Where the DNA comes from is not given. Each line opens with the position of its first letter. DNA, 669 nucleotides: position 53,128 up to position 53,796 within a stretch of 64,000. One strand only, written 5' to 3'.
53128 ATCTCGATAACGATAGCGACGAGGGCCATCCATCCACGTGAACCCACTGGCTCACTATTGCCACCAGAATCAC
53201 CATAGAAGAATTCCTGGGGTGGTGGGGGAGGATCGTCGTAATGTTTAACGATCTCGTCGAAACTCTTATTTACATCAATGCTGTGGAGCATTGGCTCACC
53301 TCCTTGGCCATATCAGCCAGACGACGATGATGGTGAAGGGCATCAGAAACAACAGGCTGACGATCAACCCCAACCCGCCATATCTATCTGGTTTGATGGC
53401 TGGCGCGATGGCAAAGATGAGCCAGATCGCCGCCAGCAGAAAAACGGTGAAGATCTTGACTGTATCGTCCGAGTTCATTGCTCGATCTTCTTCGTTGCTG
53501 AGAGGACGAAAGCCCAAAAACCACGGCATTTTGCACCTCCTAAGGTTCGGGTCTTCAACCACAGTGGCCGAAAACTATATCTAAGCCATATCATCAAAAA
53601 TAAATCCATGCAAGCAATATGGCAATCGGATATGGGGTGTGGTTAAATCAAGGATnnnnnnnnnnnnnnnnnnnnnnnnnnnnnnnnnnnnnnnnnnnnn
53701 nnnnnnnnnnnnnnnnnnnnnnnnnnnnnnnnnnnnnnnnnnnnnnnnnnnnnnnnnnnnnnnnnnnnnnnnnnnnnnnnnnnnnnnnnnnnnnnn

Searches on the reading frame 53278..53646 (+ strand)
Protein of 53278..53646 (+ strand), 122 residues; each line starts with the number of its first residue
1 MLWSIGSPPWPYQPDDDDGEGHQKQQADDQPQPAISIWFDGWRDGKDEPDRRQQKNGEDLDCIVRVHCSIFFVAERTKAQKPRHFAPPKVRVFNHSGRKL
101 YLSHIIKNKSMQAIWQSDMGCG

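Call 45: search_protein_families(library=phrogs, proteins=[window:53278-53646:+], max_evalue=0.1)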
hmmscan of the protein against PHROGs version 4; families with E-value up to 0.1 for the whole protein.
window:53278-53646:+ (122 aa): 0 families

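Call 46: search_protein_families(library=padloc, proteins=[window:53278-53646:+], max_evalue=0.1)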
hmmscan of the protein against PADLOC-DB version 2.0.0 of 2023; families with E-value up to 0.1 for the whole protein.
window:53278-53646:+ (122 aa): 0 families

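Call 47: search_protein_families(library=ncbifam, proteins=[window:53278-53646:+], max_evalue=0.1)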
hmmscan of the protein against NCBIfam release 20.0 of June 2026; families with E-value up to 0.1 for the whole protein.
window:53278-53646:+ (122 aa): 1 family
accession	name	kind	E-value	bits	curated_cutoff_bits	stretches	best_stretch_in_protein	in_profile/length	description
NF011162.1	PRK14563.1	equivalog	0.0082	16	40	1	20-47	19-46/47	ribosome modulation factor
